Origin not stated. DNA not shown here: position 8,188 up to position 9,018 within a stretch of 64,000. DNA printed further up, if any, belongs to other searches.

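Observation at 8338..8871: Secreted Nuc-like PLD (HKD) nuclease lipoprotein carried by the integrative element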

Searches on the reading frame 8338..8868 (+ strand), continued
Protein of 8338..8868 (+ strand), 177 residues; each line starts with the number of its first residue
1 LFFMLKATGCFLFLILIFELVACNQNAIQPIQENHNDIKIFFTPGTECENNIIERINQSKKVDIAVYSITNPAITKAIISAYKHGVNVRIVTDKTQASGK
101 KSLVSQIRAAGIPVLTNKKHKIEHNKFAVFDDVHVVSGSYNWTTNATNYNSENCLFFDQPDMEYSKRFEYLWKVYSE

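Call 36: find_encoding_contigs(protein=P0083, flank=8000, max_places=3)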
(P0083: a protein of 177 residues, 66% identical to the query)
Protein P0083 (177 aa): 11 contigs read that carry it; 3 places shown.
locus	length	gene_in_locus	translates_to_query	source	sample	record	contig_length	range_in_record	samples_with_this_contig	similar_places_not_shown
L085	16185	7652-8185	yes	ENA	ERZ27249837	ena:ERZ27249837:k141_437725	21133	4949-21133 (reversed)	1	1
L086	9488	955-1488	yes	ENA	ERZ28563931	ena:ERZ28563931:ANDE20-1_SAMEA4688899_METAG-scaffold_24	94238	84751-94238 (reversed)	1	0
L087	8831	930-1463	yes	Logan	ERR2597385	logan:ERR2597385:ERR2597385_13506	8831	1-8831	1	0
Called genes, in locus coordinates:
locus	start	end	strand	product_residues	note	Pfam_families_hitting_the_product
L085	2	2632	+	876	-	?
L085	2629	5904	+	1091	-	PF02384:N6_Mtase, PF20473:MmeI_Mtase (faint), PF07669:Eco57I, PF12950:TaqI_C (weak)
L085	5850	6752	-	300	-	PF12950:TaqI_C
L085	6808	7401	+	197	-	PF00239:Resolvase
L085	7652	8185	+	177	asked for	PF13091:PLDc_2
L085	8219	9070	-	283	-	-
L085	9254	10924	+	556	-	PF12802:MarR_2 (faint), PF13412:HTH_24, PF01555:N6_N4_Mtase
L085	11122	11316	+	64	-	PF12728:HTH_17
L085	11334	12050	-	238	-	-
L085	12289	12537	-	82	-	-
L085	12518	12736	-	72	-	PF12728:HTH_17 (weak)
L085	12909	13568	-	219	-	-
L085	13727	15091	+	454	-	PF13356:Arm-DNA-bind_3 (faint), PF00589:Phage_integrase (faint)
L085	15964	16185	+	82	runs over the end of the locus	-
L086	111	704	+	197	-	PF00239:Resolvase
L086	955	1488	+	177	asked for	PF13091:PLDc_2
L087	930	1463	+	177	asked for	PF13091:PLDc_2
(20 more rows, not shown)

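Call 40: find_related_loci(query=A1, collection=viral_contigs, flank=6000)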
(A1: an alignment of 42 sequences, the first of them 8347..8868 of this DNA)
Query A1 (174 aa) in viral_contigs; peptide patterns used: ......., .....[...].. (x = any residue, [..] = any of these).
19 stretches matched a pattern; 9 encode a relative of the query (tblastn E <= 1e-3); 9 distinct loci.
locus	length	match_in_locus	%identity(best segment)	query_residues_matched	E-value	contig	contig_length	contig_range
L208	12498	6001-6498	63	9-174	6e-71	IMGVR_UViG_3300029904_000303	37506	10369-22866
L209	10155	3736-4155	59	35-174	5e-56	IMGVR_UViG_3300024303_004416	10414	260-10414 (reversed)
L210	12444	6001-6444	57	25-173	2e-55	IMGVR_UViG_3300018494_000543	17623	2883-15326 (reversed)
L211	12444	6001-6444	57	25-173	2e-55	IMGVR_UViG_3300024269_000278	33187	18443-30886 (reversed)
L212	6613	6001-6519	44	2-171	2e-44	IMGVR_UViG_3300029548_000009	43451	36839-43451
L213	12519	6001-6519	43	2-171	3e-43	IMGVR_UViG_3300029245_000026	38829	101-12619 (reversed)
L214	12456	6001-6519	41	2-171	1e-42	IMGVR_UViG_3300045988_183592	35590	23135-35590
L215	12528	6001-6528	40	2-174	5e-41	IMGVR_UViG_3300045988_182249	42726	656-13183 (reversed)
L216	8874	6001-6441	46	29-171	2e-40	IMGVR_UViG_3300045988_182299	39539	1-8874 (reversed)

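Call 44: predict_structure(alignment_id=A1)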
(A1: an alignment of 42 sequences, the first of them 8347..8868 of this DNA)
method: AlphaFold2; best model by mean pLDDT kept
length: 174 residues; sequences in the alignment: 42
mean_pLDDT: 82.3   pTM: 0.74
mean pLDDT of the five models: 82.3, 76.8, 74.5, 71.7, 59.1
residues with pLDDT >= 90: 96; 70-90: 30; 50-70: 27; < 50: 21
segments of 3 or more residues with pLDDT < 50: 1-10, 21-27
pLDDT, mean of each block of 10 residues (from residue 1): 47 51 48 79 89 98 93 98 97 91 98 80 91 81 66 93 96 90
secondary structure, 60 per line:
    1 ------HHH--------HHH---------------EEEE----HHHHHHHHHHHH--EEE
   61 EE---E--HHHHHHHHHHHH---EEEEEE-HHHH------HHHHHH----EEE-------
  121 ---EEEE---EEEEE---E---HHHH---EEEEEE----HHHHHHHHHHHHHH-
elements in order: E36-39 H44-55 E58-62 H69-80 E84-89 H91-94 H101-106 E111-113 E124-127 E131-135 H143-146 E150-155 H160-173
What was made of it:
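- On PLD superfamily, Nuc-like single-HKD nucleases: AF2 mean pLDDT 82 (call 44).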

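Call 48: fold_search(model_id=the predicted structure, library=pdb)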
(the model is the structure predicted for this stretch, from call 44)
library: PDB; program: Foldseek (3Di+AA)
matches with E <= 10: 1187; with E <= 0.001: 121
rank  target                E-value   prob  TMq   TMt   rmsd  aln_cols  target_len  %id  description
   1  1byr                  7.3e-13  1.00  0.69  0.79   2.4       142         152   30  CRYSTAL STRUCTURE OF A PHOSPHOLIPASE D FAMILY MEMBER, NUC FROM SALMONELLA TYPHIMURIUM (released 1999-10-19)
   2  4ggk                  1.7e-12  1.00  0.68  0.72   3.1       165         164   24  Crystal structure of Zucchini from mouse (mZuc / PLD6 / MitoPLD) bound to tungstate (released 2012-10-10)
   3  4ggj                  2.1e-12  1.00  0.69  0.72   3.1       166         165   24  Crystal structure of Zucchini from mouse (mZuc / PLD6 / MitoPLD) (released 2012-10-10)
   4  6ehi_D                1.9e-11  1.00  0.71  0.77   3.0       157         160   25  NucT from Helicobacter pylori (released 2018-01-17)
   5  6ehi_A                2.3e-11  1.00  0.72  0.78   3.2       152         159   26  NucT from Helicobacter pylori (released 2018-01-17)
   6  6ehi_B                2.6e-11  1.00  0.71  0.78   3.3       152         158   25  NucT from Helicobacter pylori (released 2018-01-17)
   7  4gel_B                2.6e-11  1.00  0.71  0.63   3.3       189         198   22  Crystal structure of Zucchini (released 2012-10-17)
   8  4gel_A                5.1e-11  1.00  0.71  0.66   3.1       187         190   22  Crystal structure of Zucchini (released 2012-10-17)
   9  4gem_A                8.3e-11  1.00  0.71  0.64   3.1       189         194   22  Crystal structure of Zucchini (K171A) (released 2012-10-17)
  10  5qhm                  2.1e-10  1.00  0.67  0.71   3.4       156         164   20  PanDDA analysis group deposition of models with modelled events (e.g. bound ligands) -- Crystal Structure of human FAM83 (released 2018-12-19)
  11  4gem_B                2.5e-10  1.00  0.66  0.61   1.9       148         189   25  Crystal structure of Zucchini (K171A) (released 2012-10-17)
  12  5lzk_A                8.1e-10  1.00  0.64  0.66   5.3       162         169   20  Structure of the domain of unknown function DUF1669 from human FAM83B (released 2016-10-26)
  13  4urj_A                1.1e-09  1.00  0.66  0.68   3.7       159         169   17  Crystal structure of human BJ-TSA-9 (released 2014-10-01)
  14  4urj_D                2.3e-09  1.00  0.68  0.68   4.0       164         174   16  Crystal structure of human BJ-TSA-9 (released 2014-10-01)
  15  4urj_B                4.8e-09  1.00  0.67  0.67   3.8       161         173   17  Crystal structure of human BJ-TSA-9 (released 2014-10-01)
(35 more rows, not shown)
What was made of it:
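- On PLD superfamily, Nuc-like single-HKD nucleases: Foldseek top hit 1BYR, E 7e-13, TMt 0.79, rmsd 2.4 A (call 48).
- Closest known: Nuc endonuclease of IncN plasmid pKM101/R46. Same: Single HKD motif, about 150-aa mature domain, same alpha/beta PLD fold (TM 0.79, 30% identity; call 48), N-terminal export signal, and carriage on a mobile element.
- Closest known: NucT. Same: The fold match has probability 1.0 (call 48).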

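Call 66: search_protein_families(library=padloc, proteins=[window:8347-8868:+], max_evalue=0.01)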
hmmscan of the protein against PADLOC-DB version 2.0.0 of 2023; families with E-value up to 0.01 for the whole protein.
window:8347-8868:+ (174 aa): 14 families
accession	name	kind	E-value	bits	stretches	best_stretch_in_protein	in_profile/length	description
PDLC02614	DrmC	-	3.5e-10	37.9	1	49-158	26-139/153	DrmC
PDLC03924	MkoC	-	1.4e-08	31.3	1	46-158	993-1120/1136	-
PDLC03922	MkoB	-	9.2e-06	23.2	1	69-159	506-591/610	-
PDLC02612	DrmC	-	1.9e-05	22.3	1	49-157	97-211/235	DrmC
PDLC02605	DrmC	-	4.9e-05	21.1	1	59-109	134-182/270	DrmC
PDLC02901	DpdK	-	0.00079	17.2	1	75-155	74-153/173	DpdK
PDLC02589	DrmC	-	0.00081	16.6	0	120-159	204-242/264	DrmC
PDLC02588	DrmC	-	0.00083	17.1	1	64-152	125-225/256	DrmC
PDLC02606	DrmC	-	0.00086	17.1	1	45-152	35-155/182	DrmC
PDLC02585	DrmC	-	0.0011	16.6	1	62-151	127-225/253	DrmC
PDLC02595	DrmC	-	0.0014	16.4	1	69-149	147-238/269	DrmC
PDLC02707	PbeA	-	0.0014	15.3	1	113-157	129-178/672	PbeA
PDLC02704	PbeA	-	0.0014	15.2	1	112-169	126-195/682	PbeA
PDLC02609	DrmC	-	0.0048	14.9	1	78-159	133-221/241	DrmC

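Call 67: search_protein_families(library=phrogs, proteins=[window:8347-8868:+], max_evalue=0.001)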
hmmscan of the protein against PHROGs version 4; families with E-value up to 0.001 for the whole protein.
window:8347-8868:+ (174 aa): 1 family
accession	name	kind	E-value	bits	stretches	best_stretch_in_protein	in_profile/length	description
phrog_12711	-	unknown function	7.5e-27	95.1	1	9-167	4-159/162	-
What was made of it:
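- A PHROG and 9 IMG/VR contigs carry relatives (calls 40, 67).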

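Call 68: search_dna_similar(query=window:8347-8868:+, collection=plasmids, mode=protein, max_rows=25)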
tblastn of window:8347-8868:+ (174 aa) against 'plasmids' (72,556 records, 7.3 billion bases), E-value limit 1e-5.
The search stops at 5000 records and this limit was reached: more records match than are counted here, and every count below describes the 5000 best-scoring records only.
Records with a match: at least 5000; places in all: 5206; records where one place covers at least 80% of the query: 628.
Best place of each record, by identity: <60% 5000.
By first word of the organism name: Klebsiella 2526; Escherichia 748; Enterobacter 374; Citrobacter 262; Salmonella 221; Serratia 143; Burkholderia 139; Yersinia 91; Pseudomonas 83; Raoultella 68; and 51 more.
By predicted mobility (MOB-suite, as given by PLSDB): conjugative 4091; non-mobilizable 455; mobilizable 454.
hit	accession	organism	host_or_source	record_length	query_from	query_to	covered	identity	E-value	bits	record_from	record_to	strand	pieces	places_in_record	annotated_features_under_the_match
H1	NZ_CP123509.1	Arsenophonus nasoniae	Pachycrepoideus vindemmiae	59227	6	169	94%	35.7%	1e-22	100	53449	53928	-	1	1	phospholipase D family protein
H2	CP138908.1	Apirhabdus apintestini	Apis mellifera,honey bee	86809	4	171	97%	33.9%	1e-19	92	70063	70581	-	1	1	phospholipase D family protein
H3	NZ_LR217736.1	Candidatus Erwinia haradaeae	Cinara splendens,host's whole body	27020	2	170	97%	32.9%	4e-19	91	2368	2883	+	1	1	phospholipase D family protein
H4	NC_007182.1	Sodalis glossinidius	Glossina austeni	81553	2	169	97%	33.1%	8e-24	103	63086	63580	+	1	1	phospholipase D family protein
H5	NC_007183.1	Sodalis glossinidius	Glossina palpalis palpalis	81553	2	169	97%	33.1%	8e-24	103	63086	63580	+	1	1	phospholipase D family protein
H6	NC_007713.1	Sodalis glossinidius str. 'morsitans'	Glossina morsitans morsitans,isolated ...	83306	2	169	97%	33.1%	8e-24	103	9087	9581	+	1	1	phospholipase D family protein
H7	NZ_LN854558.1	Sodalis glossinidius str. 'morsitans'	Glossina morsitans morsitans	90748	2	169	97%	33.1%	8e-24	103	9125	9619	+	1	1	phospholipase D family protein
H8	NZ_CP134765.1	Pantoea agglomerans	Allium cepa,cell culture,bulb ...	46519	2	169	97%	32.6%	9e-18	87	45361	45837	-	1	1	phospholipase D family protein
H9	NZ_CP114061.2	Rouxiella badensis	whole organism,soil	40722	1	169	97%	31.8%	8e-18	87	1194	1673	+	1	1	phospholipase D family protein | mobC: MobC family replication-relaxation protein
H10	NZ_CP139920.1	Yersinia aleksiciae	Cell culture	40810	1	169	97%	31.8%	8e-18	87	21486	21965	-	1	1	phospholipase D family protein | mobC: MobC family replication-relaxation protein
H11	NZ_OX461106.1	Serratia proteamaculans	bacterial strain isolated from smoked ...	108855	1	169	97%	31.8%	8e-18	87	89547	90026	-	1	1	phospholipase D family protein | mobC: MobC family replication-relaxation protein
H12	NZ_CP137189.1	Citrobacter freundii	Homo sapiens,urine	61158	1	169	97%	31.8%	8e-18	87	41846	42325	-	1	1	phospholipase D family protein | mobC: MobC family replication-relaxation protein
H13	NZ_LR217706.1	Candidatus Erwinia haradaeae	Cinara cf. splendens/pseudotsugae ...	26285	5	170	95%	32.4%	2e-18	89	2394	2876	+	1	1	phospholipase D family protein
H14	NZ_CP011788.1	Candidatus Palibaumannia cicadellinicola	Draeculacephala minerva,tissue ...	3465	9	169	80%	38.2%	1e-13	100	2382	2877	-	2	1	phospholipase D-like domain-containing protein (x2)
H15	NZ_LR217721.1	Candidatus Erwinia haradaeae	Cinara laricifoliae,host's whole body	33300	31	170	80%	38.2%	3e-22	99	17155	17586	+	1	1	phospholipase D family protein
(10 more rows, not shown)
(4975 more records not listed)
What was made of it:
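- Nuc-like genes are on at least 4091 conjugative plasmids (call 68).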

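Call 80: search_protein_families(library=pfam, alignment_id=A5, max_evalue=0.00001)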
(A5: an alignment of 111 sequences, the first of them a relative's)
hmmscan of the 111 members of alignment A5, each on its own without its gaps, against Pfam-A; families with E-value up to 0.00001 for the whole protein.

A. member 1, L002:2265-2594:+ (110 aa): 1 family
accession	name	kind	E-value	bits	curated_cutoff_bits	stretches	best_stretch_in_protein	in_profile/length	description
PF12599.13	DUF3768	-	3.7e-30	104.1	25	1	27-109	1-83/83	Protein of unknown function (DUF3768)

B. families by the number of members that match (of 111 scanned): 73 families (the first 25 are shown)
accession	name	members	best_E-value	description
PF00145.23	DNA_methylase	5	2.3e-51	C-5 cytosine-specific DNA methylase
PF00239.26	Resolvase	5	4.3e-34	Resolvase, N terminal domain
PF00005.33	ABC_tran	4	3.7e-37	ABC transporter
PF00664.28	ABC_membrane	4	1.9e-35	ABC transporter transmembrane region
PF02463.25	SMC_N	4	2.1e-09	RecF/RecN/SMC N terminal domain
PF00365.25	PFK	2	4.6e-72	Phosphofructokinase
PF01746.26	tRNA_m1G_MT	2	7.8e-48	tRNA (Guanine-1)-methyltransferase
PF01245.26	Ribosomal_L19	2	8.7e-43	Ribosomal protein L19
PF02384.22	N6_Mtase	2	2.4e-31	N-6 DNA Methylase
PF12599.13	DUF3768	2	6e-31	Protein of unknown function (DUF3768)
PF01098.24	FTSW_RODA_SPOVE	2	2e-25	Cell cycle protein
PF00886.24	Ribosomal_S16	2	1.7e-22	Ribosomal protein S16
PF01555.25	N6_N4_Mtase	2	1.2e-19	DNA methylase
PF01782.24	RimM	2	1.9e-17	RimM N-terminal domain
PF07508.19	Recombinase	2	3.1e-16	Recombinase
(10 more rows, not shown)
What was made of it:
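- Among 111 neighbouring ORFs, 9 are DNA MTases and 5 are resolvases (call 80).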

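Call 85: search_dna_similar(query=window:8347-8868:+, collection=phages, mode=protein, max_rows=12)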
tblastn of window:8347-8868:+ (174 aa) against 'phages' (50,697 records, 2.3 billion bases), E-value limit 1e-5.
Records with a match: 6; places in all: 6; records where one place covers at least 80% of the query: 3.
Best place of each record, by identity: <60% 6.
By first word of the organism name: Bacteriophage 2; Wolbachia 2; Ralstonia 1; phage 1.
By host as written in the record: - 3; Ralstonia solanacearum 1; wVitA Wolbachia of Nasonia vitripennis 1; Wolbachia endosymbiont wVitA of Nasonia vitripennis 1.
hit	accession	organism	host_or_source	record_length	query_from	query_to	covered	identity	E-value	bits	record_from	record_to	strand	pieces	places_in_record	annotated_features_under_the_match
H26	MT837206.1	Bacteriophage sp.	human fecal samples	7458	28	174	84%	47.0%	2e-34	133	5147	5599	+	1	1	record has no annotation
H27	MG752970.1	Ralstonia phage RsoM2USA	Ralstonia solanacearum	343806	12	154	82%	34.0%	2e-20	93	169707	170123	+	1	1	hypothetical protein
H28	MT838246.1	Bacteriophage sp.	human fecal samples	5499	49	174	72%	35.6%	2e-12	70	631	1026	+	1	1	record has no annotation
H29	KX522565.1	Wolbachia phage WO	wVitA Wolbachia of Nasonia vitripennis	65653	39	160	70%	32.8%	5e-16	80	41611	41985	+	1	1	phospholipase D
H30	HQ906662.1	Wolbachia endosymbiont wVitA of Nasonia vitripennis phage ...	Wolbachia endosymbiont wVitA of Nasonia ...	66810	39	160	70%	32.8%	5e-16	80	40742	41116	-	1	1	phospholipase D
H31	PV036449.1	phage NatCom_35866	human feces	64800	25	165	81%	27.9%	6e-6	51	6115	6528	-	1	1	hypothetical protein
